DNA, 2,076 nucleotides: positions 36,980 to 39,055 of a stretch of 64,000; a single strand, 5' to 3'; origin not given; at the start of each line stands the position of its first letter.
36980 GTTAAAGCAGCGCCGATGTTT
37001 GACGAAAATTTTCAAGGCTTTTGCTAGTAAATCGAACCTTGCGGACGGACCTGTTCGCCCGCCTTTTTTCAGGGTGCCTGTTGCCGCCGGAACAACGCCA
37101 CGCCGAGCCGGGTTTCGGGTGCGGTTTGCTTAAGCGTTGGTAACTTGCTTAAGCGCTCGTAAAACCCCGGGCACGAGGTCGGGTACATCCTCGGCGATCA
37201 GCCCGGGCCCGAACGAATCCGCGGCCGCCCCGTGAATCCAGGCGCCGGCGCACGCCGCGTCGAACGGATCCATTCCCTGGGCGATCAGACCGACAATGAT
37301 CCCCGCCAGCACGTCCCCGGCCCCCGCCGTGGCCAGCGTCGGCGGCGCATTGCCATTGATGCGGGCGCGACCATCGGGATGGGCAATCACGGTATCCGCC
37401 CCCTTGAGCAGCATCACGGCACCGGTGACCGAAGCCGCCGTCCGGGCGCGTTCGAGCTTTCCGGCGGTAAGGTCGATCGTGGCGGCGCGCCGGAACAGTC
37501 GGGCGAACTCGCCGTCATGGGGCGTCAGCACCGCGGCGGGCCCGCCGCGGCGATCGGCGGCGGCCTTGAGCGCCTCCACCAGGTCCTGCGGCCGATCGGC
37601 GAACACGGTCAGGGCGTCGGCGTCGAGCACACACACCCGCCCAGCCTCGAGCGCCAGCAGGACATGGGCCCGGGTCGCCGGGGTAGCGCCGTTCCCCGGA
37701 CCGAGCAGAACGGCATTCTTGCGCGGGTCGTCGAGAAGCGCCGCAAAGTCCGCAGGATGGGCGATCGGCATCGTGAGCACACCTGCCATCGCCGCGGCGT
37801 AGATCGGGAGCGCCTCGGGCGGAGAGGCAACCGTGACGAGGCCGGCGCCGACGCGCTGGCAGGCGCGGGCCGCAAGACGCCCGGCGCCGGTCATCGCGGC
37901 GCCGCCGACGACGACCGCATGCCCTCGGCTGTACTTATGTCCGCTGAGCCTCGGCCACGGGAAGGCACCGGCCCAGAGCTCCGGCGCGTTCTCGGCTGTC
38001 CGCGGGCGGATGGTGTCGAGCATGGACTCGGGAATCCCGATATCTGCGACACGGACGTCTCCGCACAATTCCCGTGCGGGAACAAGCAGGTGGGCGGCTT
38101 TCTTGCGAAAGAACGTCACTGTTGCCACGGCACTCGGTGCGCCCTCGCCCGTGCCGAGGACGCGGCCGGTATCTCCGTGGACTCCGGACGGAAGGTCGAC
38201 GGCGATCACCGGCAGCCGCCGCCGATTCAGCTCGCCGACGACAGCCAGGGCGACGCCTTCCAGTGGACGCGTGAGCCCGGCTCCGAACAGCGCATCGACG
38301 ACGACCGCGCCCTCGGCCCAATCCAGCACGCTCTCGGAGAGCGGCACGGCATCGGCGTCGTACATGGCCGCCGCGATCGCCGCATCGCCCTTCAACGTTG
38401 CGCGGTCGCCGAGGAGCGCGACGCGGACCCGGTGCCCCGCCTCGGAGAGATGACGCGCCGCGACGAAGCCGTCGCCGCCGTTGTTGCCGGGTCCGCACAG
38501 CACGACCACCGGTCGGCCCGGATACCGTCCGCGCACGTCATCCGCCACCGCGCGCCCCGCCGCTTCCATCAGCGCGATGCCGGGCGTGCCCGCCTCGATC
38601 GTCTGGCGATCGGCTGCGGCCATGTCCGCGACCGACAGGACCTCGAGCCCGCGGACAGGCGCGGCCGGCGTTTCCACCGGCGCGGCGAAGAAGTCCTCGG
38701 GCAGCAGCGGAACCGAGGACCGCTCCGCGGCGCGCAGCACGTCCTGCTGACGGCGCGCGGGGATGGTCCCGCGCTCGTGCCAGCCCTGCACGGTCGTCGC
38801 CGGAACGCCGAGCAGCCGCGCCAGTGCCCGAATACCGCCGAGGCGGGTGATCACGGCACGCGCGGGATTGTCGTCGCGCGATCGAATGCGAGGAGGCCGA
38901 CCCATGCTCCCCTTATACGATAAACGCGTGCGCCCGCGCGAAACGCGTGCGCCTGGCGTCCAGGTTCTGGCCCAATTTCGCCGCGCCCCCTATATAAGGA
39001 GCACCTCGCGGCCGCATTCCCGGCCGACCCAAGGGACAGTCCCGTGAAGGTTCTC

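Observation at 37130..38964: Nnr (NAD(P)HX repair) enzyme fused to a phage Cro/YdaS-like HTH, next to a repeat-bearing divergent promoter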

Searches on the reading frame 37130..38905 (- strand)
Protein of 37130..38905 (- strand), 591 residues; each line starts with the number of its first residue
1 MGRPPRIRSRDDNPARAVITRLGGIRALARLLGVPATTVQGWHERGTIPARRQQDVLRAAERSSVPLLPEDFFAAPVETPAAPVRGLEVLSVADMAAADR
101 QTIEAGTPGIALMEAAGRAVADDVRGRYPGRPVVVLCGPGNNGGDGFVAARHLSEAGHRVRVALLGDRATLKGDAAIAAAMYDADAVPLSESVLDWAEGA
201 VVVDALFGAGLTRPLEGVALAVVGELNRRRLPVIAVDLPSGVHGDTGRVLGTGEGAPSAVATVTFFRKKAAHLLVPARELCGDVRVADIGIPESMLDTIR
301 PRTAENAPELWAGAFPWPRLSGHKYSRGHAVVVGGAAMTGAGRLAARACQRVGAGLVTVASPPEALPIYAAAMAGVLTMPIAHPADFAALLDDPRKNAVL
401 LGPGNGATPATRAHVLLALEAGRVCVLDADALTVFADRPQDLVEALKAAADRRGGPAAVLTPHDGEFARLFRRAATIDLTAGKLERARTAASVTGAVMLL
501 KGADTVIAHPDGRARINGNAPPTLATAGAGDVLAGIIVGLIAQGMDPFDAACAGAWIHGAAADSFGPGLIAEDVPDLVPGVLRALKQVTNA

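Call 3: search_protein_families(library=pfam, proteins=[window:37130-38905:-], max_evalue=10)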
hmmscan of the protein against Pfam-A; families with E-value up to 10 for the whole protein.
window:37130-38905:- (591 aa): 12 families
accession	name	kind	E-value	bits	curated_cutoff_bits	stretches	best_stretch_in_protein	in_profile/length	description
PF01256.23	Carb_kinase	-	4.8e-47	160.9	27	1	331-565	2-223/242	NAD(P)H-hydrate dehydratase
PF03853.21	YjeF_N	-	1.8e-37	129.3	24.9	1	111-269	3-167/169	YjeF-related protein N-terminus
PF15943.11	YdaS_toxin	-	0.00021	21.5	30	1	17-59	3-46/65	Bacterial toxin YdaS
PF14549.12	P22_Cro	-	0.00021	21.4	30.2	1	17-58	4-43/60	DNA-binding transcriptional regulator Cro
PF08543.17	Phos_pyr_kin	-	0.0058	16.5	27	1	457-568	120-239/246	Phosphomethylpyrimidine kinase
PF00376.29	MerR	-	0.0087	16.3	28.2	1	25-52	2-30/38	MerR family regulatory protein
PF12728.13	HTH_17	-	0.013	16.1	27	1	28-53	7-32/51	Helix-turn-helix domain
PF13411.12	MerR_1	-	0.02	15.5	21.6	1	25-52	3-30/69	MerR HTH family regulatory protein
PF24212.1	DUF7433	-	0.03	14.4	24.2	1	505-522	16-33/51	Family of unknown function (DUF7433)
PF23794.1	Phage_Gp84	-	0.058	13.8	27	1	429-456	12-39/66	Mycobacterium phage Gp84-like protein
PF13384.12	HTH_23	-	0.11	12.8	24.6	1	25-45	20-40/50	Homeodomain-like domain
PF07022.19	Phage_CI_repr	-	0.2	12.5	22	1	27-50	17-40/65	Bacteriophage CI repressor helix-turn-helix domain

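Call 5: search_protein_families(library=ncbifam, proteins=[window:37130-38905:-], max_evalue=10)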
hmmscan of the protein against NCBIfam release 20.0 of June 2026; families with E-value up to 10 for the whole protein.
window:37130-38905:- (591 aa): 5 families
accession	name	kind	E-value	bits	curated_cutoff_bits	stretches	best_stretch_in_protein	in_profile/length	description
NF007856.0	PRK10565.1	equivalog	4.5e-60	203.7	703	1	99-565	27-476/510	bifunctional ADP-dependent NAD(P)H-hydrate dehydratase/NAD(P)H-hydrate epimerase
TIGR00196.1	yjeF_cterm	hypoth_equivalog_domain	2.2e-49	168.3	129.85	1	320-565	17-253/277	NAD(P)H-hydrate dehydratase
TIGR00197.1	yjeF_nterm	hypoth_equivalog_domain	2e-40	138.6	88.6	1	89-293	3-206/206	NAD(P)H-hydrate epimerase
NF046037.1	carphisopro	domain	2.8e-17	62.7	38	1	16-67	2-53/54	carph-isopro domain-containing protein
NF006830.1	PRK09355.1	equivalog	0.0044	16.5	180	1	483-563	146-226/263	hydroxyethylthiazole kinase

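Call 10: find_homologous_proteins(query=window:37130-38905:-, max_evalue=1e-10)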
Query window:37130-38905:- (591 aa): 8000 proteins with E <= 1e-10 among 8000 candidates; the best 120 are listed.
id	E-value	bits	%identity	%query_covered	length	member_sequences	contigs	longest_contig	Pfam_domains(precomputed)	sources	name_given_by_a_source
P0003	0.0e+0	1267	100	100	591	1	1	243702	PF01256.23,PF03853.22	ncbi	ncbi:MAG: NAD(P)H-hydrate dehydratase [Gemmatimonas sp.]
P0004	1.3e-273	927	75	99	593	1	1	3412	PF01256.23,PF03853.22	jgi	jgi:NAD(P)H-hydrate epimerase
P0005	4.6e-273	926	77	98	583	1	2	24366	PF08543.18,PF01256.23,PF03853.22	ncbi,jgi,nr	ncbi:MAG TPA: NAD(P)H-hydrate dehydratase [Alphaproteobacteria bacterium]|jgi:NAD(P)H-hydrate epimer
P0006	8.3e-271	918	76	99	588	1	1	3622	PF01256.23,PF03853.22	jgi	jgi:NAD(P)H-hydrate epimerase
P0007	6.4e-258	876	73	100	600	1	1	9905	PF01256.23,PF03853.22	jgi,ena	-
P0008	6.5e-251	852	69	100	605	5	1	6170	PF08543.18,PF01256.23,PF03853.22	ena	-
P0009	2.1e-250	851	68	100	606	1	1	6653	PF01256.23,PF03853.22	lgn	-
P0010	5.1e-250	849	69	100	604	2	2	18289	PF08543.18,PF01256.23,PF03853.22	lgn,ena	-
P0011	1.5e-249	848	70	100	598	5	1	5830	PF01256.23,PF03853.22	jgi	jgi:NAD(P)H-hydrate epimerase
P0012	4.4e-249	846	70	99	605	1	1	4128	PF08543.18,PF01256.23,PF03853.22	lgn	-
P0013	3.6e-248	843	68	100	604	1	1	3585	PF08543.18,PF01256.23,PF03853.22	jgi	jgi:ADP-dependent NAD(P)H-hydrate dehydratase / NAD(P)H-hydrate epimerase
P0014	4.0e-247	840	67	99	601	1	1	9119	PF01256.23,PF03853.22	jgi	jgi:NAD(P)H-hydrate epimerase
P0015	2.8e-245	834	70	100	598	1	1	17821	PF01256.23,PF03853.22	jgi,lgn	jgi:NAD(P)H-hydrate epimerase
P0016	8.5e-242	822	69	100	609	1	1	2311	PF01256.23,PF03853.22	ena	-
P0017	9.1e-242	822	68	100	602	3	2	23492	PF01256.23,PF03853.22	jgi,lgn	-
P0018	6.5e-241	819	67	100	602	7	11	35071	PF01256.23,PF03853.22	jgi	jgi:ADP-dependent NAD(P)H-hydrate dehydratase / NAD(P)H-hydrate epimerase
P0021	3.7e-180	619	58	97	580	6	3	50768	PF01256.23,PF03853.22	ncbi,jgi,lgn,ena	-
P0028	5.8e-175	602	57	98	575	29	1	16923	PF14549.13,PF01256.23,PF15943.12,PF03853.22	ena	-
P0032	2.0e-174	600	57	97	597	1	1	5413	PF01256.23,PF03853.22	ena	-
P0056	1.1e-170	588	56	95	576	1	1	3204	PF01256.23,PF03853.22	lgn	-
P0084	4.7e-168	579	54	96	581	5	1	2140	PF14549.13,PF01256.23,PF03853.22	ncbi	-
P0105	3.3e-167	576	56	98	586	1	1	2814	PF01256.23,PF03853.22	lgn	-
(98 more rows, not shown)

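Call 16: find_related_loci(query=window:37130-38905:-, collection=genome_contigs, flank=6000)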
Query window:37130-38905:- (591 aa) in genome_contigs; peptide patterns used: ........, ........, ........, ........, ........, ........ (x = any residue, [..] = any of these).
600 stretches matched a pattern (row limit reached: there are more); 566 encode a relative of the query (tblastn E <= 1e-3); the best 80 are kept; 80 distinct loci.
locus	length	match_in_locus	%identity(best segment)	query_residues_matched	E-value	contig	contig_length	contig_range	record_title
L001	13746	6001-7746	55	12-587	3e-161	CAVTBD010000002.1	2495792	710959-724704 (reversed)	MAG: uncultured Alphaproteobacteria bacterium isolate MFD02416.bin.1.43 genome assembly, contig: contig_27251, whole gen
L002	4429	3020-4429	55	86-573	2e-161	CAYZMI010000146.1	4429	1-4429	MAG TPA_asm: uncultured Rhodospirillaceae bacterium isolate SRP092796_co3_657 genome assembly, contig: NODE_55103_length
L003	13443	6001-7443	58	89-585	3e-154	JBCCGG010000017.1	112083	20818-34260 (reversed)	MAG: Pseudomonadota bacterium isolate P01_B01_bin.38 k141_3136455_length_112083_cov_40.9727, whole genome shotgun sequen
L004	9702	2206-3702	56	81-585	5e-152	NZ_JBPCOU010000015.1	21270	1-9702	MAG: Methyloceanibacter sp. isolate TH_ant_mag_164 S1Ck127_10281954_flag_0_multi_12.2982_len_21270, whole genome shotgun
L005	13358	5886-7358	55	87-589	1e-150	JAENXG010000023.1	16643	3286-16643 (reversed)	MAG: Methyloceanibacter sp. isolate 5_8_m_bin2 k141_40792_length_16643_cov_215.8255, whole genome shotgun sequence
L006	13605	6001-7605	53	34-586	2e-150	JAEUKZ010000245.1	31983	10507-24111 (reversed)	MAG: Alphaproteobacteria bacterium isolate new MAG-108 k141_1262194, whole genome shotgun sequence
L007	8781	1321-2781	55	87-585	6e-150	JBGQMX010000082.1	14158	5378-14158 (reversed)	MAG: Methyloceanibacter sp. isolate OBJ2_061818_130_8 k141_774504_length_14158_cov_14.9780, whole genome shotgun sequenc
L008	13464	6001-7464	56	87-586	1e-149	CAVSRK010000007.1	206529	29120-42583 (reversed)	MAG: uncultured Alphaproteobacteria bacterium isolate MFD05674.bin.1.63 genome assembly, contig: contig_6518, whole geno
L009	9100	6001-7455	54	88-589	6e-149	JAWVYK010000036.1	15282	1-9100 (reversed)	MAG: Rhodovibrionaceae bacterium isolate HN14.bin.1 k141_1244219_length_15282_cov_8.5263, whole genome shotgun sequence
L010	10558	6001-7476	54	87-590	7e-148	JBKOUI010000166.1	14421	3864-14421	MAG: Pseudomonadota bacterium isolate GM_HAYS_MAG_00030 GM_HAYS_000000841325, whole genome shotgun sequence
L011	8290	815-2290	53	87-590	7e-147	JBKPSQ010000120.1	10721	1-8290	MAG: Pseudomonadota bacterium isolate GS_EKS_MAG_00018 GS_EKS_000003983572, whole genome shotgun sequence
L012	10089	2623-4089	58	85-588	1e-146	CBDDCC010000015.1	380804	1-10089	MAG: Rhodospirillales bacterium isolate 49eb7ec8-7e6e-496e-ac33-4637e083baf7 genome assembly, contig: contig_15, whole g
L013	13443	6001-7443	58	89-583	1e-146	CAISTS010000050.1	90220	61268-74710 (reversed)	uncultured bacterium isolate ErkenSummer_bin-3013 genome assembly, contig: bin-3013:50/89, whole genome shotgun sequence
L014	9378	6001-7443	57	87-585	2e-146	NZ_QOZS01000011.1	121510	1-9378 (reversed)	Desertibaculum subflavum strain SYSU D60015 s1731_Contig11, whole genome shotgun sequence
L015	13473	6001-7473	56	87-591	2e-146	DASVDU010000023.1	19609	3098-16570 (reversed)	MAG TPA_asm: Hyphomicrobiaceae bacterium isolate SMAG_U2041 k141_1699535, whole genome shotgun sequence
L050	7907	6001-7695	51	20-585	1e-136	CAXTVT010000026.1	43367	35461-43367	MAG TPA_asm: uncultured Beijerinckiaceae bacterium isolate private_T1894_metawrap_bin.9 genome assembly, contig: private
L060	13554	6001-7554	52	50-582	2e-132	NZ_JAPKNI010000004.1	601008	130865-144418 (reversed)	Kaistia defluvii strain JCM 18034 RM71_4, whole genome shotgun sequence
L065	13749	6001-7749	47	11-587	3e-132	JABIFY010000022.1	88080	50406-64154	MAG: Alphaproteobacteria bacterium isolate SI053_bin31 k141_182520, whole genome shotgun sequence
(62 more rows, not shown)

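Call 18: find_encoding_contigs(protein=P0005, flank=5000, max_places=2)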
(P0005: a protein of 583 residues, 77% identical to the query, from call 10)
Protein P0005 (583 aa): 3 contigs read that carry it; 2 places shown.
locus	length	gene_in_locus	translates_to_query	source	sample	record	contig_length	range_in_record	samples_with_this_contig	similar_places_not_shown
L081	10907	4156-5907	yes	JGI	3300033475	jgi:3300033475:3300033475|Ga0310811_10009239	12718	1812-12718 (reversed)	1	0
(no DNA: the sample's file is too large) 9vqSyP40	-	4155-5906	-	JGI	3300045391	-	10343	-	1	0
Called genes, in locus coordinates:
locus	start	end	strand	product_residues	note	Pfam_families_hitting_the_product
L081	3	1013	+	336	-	?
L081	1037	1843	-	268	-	PF01209:Ubie_methyltran, PF13489:Methyltransf_23, PF13847:Methyltransf_31, PF08241:Methyltransf_11, PF08242:Methyltransf_12, PF13649:Methyltransf_25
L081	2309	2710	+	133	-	PF09851:SHOCT (weak)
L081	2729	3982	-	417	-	PF00070:Pyr_redox (faint), PF00890:FAD_binding_2 (faint), PF01266:DAO, PF01494:FAD_binding_3 (faint), PF03486:HI0933_like (faint), PF07992:Pyr_redox_2 (faint), PF13450:NAD_binding_8 (weak)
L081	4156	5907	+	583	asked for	PF03853:YjeF_N, PF01256:Carb_kinase, PF08543:Phos_pyr_kin (faint)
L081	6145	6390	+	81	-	-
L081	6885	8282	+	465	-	PF05697:Trigger_N, PF00254:FKBP_C, PF05698:Trigger_C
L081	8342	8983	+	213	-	PF00574:CLP_protease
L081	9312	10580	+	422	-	PF06689:zf-C4_ClpX, PF01078:Mg_chelatase (faint), PF05496:RuvB_N (weak), PF00004:AAA, PF07724:AAA_2, PF07728:AAA_5 (weak), PF13401:AAA_22 (faint), PF10431:ClpB_D2-small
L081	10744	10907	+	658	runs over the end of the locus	?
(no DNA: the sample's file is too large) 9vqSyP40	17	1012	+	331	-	-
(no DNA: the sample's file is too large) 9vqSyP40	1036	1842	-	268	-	PF01209:Ubie_methyltran, PF13489:Methyltransf_23, PF13847:Methyltransf_31, PF08241:Methyltransf_11, PF08242:Methyltransf_12, PF13649:Methyltransf_25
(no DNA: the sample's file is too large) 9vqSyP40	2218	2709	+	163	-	PF09851:SHOCT (weak)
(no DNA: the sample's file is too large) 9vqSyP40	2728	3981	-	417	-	PF00070:Pyr_redox (faint), PF00890:FAD_binding_2 (faint), PF01266:DAO, PF01494:FAD_binding_3 (faint), PF03486:HI0933_like (faint), PF07992:Pyr_redox_2 (faint), PF13450:NAD_binding_8 (weak)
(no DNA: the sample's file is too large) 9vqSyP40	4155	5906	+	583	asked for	PF03853:YjeF_N, PF01256:Carb_kinase, PF08543:Phos_pyr_kin (faint)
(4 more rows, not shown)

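Call 19: find_encoding_contigs(protein=P0018, flank=3000, max_places=1)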
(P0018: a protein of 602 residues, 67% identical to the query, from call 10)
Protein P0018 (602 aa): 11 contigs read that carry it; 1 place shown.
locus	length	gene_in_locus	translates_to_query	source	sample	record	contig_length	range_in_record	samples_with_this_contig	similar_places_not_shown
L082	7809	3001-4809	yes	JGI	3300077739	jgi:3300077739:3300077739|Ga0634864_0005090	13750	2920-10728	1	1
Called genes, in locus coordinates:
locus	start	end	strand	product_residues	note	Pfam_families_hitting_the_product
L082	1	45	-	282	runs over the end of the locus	PF01557:FAA_hydrolase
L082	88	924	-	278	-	PF00903:Glyoxalase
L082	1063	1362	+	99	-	-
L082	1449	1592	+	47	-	-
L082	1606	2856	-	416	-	PF00070:Pyr_redox (faint), PF00890:FAD_binding_2 (faint), PF01266:DAO, PF03486:HI0933_like (faint), PF07992:Pyr_redox_2 (faint), PF13450:NAD_binding_8 (weak)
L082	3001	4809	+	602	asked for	PF03853:YjeF_N, PF01256:Carb_kinase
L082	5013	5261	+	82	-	-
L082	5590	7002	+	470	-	PF05697:Trigger_N, PF00254:FKBP_C, PF05698:Trigger_C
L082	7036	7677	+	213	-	PF00574:CLP_protease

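Call 20: find_encoding_contigs(protein=P0010, flank=3000, max_places=1)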
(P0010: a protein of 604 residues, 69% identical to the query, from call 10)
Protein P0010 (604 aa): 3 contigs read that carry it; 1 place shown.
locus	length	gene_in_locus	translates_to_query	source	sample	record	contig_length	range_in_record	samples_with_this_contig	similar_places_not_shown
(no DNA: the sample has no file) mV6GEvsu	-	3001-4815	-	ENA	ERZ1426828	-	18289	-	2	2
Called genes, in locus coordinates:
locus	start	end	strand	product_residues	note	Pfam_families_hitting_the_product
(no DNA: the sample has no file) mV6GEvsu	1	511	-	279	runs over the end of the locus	PF00903:Glyoxalase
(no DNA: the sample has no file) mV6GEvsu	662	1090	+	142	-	PF03795:YCII (weak)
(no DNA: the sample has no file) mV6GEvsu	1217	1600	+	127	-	-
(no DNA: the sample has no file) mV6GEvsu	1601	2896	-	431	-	PF07992:Pyr_redox_2 (faint), PF00070:Pyr_redox (faint), PF00890:FAD_binding_2 (faint), PF01266:DAO, PF01494:FAD_binding_3 (faint), PF02558:ApbA (faint), PF03486:HI0933_like (faint), PF13450:NAD_binding_8 (weak)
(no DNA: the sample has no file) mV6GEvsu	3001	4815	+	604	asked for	PF03853:YjeF_N, PF01256:Carb_kinase, PF08543:Phos_pyr_kin (weak)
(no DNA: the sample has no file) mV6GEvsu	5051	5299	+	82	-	-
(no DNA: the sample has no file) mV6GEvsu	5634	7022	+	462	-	PF05697:Trigger_N, PF00254:FKBP_C, PF05698:Trigger_C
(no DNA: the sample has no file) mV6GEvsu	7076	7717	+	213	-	PF00574:CLP_protease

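Call 21: find_encoding_contigs(protein=P0021, flank=3000, max_places=1)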
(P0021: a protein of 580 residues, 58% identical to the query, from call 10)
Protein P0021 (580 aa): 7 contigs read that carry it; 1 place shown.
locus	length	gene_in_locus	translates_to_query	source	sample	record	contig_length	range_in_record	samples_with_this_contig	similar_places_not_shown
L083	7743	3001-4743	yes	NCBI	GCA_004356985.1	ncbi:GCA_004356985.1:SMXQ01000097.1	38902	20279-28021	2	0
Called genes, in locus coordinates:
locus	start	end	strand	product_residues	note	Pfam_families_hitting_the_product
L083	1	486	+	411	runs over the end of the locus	PF00903:Glyoxalase, PF22677:Ble-like_N (faint), PF00903:Glyoxalase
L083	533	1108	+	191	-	-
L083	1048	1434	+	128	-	-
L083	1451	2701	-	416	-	PF00070:Pyr_redox (faint), PF01266:DAO, PF02558:ApbA (weak), PF03486:HI0933_like (faint), PF07992:Pyr_redox_2 (faint), PF13450:NAD_binding_8 (weak)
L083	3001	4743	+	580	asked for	PF03853:YjeF_N, PF01256:Carb_kinase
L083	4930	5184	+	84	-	-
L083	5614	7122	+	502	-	-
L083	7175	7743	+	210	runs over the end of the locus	PF00574:CLP_protease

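Call 22: find_encoding_contigs(protein=P0015, flank=3000, max_places=1)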
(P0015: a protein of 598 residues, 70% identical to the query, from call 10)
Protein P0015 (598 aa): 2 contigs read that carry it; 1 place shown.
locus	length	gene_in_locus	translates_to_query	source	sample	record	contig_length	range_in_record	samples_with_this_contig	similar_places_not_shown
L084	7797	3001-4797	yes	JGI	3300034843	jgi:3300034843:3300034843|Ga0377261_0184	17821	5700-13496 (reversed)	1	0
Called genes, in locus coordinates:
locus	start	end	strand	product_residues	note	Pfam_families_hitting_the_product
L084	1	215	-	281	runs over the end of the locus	PF01557:FAA_hydrolase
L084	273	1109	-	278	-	PF00903:Glyoxalase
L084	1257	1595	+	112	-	-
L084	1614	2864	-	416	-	PF00070:Pyr_redox (faint), PF00890:FAD_binding_2 (faint), PF01266:DAO, PF03486:HI0933_like (faint), PF07992:Pyr_redox_2 (faint), PF13450:NAD_binding_8 (weak)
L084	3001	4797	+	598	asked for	PF03853:YjeF_N, PF01256:Carb_kinase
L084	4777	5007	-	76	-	-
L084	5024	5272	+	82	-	-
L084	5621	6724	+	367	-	PF05697:Trigger_N, PF00254:FKBP_C, PF05698:Trigger_C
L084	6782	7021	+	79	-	PF05698:Trigger_C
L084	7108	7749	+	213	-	PF00574:CLP_protease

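Call 53: predict_structure(alignment_id=A1)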
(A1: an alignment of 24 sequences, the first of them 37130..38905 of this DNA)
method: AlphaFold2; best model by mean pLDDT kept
length: 591 residues; sequences in the alignment: 24
mean_pLDDT: 89.4   pTM: 0.82
mean pLDDT of the five models: 89.4, 88.4, 88.3, 81.9, 78.7
residues with pLDDT >= 90: 416; 70-90: 138; 50-70: 15; < 50: 22
segments of 3 or more residues with pLDDT < 50: 1-10, 75-84
pLDDT, mean of each block of 10 residues (from residue 1): 41 84 95 95 89 93 89 53 63 89 91 95 95 94 92 96 93 93 93 93 74 84 94 94 90 86 92 92 91 84 92 89 88 90 95 95 94 92 94 95 88 96 95 93 97 97 92 84 95 97 94 93 74 97 97 96 81 92 88 52
secondary structure, 60 per line:
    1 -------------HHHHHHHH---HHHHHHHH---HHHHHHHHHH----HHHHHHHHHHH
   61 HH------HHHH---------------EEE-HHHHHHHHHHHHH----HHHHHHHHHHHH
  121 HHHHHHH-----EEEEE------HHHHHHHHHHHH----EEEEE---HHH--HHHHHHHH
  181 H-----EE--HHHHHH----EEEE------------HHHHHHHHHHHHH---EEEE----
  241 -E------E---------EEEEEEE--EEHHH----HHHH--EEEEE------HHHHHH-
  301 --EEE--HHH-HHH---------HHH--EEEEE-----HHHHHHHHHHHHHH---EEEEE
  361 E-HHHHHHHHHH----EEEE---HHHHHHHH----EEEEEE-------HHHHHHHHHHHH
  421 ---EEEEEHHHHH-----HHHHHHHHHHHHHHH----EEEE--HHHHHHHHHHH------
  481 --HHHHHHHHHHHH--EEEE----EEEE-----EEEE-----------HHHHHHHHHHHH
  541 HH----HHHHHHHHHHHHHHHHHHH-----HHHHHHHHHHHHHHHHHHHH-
elements in order: H14-21 H25-32 H36-45 H50-62 H69-72 E88-90 H92-104 H109-127 E133-137 H144-155 E160-164 H173-181 H191-196 E201-204 H217-229 E233-236 E259-265 H277-280 E283-287 H294-299 E303-305 E329-333 H339-352 E356-361 H363-372 E377-380 H384-391 E396-401 H409-420 E424-428 H429-433 H439-453 E458-461 H464-474 H483-494 E497-500 E505-508 E514-517 H529-542 H547-565 H571-590
